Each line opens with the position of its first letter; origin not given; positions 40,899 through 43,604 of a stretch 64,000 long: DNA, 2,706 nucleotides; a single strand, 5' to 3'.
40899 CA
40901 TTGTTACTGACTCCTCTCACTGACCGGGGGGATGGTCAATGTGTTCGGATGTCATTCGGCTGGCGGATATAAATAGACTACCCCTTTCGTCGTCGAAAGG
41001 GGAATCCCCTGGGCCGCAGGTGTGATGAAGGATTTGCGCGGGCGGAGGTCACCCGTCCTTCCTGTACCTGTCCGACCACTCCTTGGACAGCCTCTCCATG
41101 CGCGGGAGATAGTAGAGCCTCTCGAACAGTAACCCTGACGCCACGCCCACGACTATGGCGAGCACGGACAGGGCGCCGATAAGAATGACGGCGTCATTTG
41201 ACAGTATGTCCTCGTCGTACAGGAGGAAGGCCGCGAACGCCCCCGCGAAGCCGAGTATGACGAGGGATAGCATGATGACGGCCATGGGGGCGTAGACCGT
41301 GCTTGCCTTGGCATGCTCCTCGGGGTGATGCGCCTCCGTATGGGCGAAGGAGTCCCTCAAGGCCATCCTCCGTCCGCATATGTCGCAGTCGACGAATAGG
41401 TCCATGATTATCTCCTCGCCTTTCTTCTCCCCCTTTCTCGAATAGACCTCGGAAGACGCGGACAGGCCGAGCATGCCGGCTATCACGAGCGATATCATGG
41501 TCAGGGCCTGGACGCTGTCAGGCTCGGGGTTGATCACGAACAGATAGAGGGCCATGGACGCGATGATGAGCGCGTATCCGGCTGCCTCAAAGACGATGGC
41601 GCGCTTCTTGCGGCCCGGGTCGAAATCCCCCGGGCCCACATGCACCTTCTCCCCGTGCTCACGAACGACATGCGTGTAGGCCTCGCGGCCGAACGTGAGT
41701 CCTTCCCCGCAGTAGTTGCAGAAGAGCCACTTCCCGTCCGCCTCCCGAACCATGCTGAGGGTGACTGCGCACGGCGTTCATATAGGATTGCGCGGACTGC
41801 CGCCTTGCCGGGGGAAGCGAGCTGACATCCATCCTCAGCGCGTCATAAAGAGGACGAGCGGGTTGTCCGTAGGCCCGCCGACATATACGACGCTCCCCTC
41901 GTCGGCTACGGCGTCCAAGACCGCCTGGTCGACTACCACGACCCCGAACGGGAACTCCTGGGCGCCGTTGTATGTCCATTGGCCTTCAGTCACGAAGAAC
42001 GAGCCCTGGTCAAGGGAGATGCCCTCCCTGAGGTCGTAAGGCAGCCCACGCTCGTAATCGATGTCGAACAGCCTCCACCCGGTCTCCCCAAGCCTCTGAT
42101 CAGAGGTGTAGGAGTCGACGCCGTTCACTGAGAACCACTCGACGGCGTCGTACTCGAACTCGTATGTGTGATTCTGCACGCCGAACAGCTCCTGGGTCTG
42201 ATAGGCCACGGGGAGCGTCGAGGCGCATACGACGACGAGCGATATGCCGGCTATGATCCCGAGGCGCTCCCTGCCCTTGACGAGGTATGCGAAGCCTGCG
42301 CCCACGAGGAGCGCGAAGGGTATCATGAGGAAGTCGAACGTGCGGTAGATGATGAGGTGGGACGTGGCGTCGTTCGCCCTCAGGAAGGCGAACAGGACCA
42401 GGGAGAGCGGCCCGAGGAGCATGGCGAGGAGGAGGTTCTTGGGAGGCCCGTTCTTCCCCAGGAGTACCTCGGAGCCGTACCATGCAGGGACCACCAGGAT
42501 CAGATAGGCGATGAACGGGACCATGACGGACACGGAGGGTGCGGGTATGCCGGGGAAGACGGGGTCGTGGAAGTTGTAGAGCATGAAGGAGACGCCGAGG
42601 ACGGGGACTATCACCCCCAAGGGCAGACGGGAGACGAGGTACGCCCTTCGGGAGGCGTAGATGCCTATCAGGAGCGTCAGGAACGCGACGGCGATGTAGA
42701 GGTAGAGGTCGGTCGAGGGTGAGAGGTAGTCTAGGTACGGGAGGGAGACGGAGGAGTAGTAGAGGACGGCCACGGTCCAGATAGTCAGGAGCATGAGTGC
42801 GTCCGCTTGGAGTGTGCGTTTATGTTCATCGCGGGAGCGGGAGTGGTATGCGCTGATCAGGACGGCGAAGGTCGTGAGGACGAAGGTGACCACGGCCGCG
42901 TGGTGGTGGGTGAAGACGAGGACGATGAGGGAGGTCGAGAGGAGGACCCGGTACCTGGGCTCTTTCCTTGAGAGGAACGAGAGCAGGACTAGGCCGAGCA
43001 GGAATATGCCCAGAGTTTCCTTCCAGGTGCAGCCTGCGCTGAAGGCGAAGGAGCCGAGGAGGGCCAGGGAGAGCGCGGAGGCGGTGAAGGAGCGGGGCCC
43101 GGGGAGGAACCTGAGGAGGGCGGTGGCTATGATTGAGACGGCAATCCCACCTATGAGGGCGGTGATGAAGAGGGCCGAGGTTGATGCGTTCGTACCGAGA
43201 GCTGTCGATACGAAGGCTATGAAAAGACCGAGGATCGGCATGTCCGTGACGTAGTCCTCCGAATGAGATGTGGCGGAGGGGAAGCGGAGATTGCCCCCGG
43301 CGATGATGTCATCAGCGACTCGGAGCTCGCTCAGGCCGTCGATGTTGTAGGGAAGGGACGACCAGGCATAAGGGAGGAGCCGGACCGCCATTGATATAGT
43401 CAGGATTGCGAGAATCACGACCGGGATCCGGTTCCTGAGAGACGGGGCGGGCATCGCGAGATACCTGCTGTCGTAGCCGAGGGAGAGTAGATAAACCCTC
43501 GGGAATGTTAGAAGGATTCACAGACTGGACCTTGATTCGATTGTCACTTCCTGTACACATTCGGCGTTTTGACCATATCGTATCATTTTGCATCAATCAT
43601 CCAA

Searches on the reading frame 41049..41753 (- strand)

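Call 24: search_protein_families(library=pfam, proteins=[window:41049-41753:-], max_evalue=0.01)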
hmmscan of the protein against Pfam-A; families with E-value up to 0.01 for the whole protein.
window:41049-41753:- (234 aa): 1 family
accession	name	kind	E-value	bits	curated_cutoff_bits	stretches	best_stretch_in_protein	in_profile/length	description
PF20990.2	DUF2207_C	-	0.0027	17.9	33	0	149-218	130-188/247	Predicted membrane protein (DUF2207) C-terminal domain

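Call 26: search_protein_families(library=ncbifam, proteins=[window:41049-41753:-], max_evalue=0.01)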
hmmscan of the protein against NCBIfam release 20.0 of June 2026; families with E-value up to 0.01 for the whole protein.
window:41049-41753:- (234 aa): 0 families

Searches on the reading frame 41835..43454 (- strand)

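Call 24: search_protein_families(library=pfam, proteins=[window:41835-43454:-], max_evalue=0.01)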
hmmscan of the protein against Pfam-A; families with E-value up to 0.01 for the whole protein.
window:41835-43454:- (539 aa): 0 families

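Call 26: search_protein_families(library=ncbifam, proteins=[window:41835-43454:-], max_evalue=0.01)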
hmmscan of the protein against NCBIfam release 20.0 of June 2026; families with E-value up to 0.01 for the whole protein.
window:41835-43454:- (539 aa): 1 family
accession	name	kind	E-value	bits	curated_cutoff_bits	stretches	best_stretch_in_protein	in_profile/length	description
TIGR04091.1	LTA_dltB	equivalog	0.0016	17.8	375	1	146-231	10-96/380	D-alanyl-lipoteichoic acid biosynthesis protein DltB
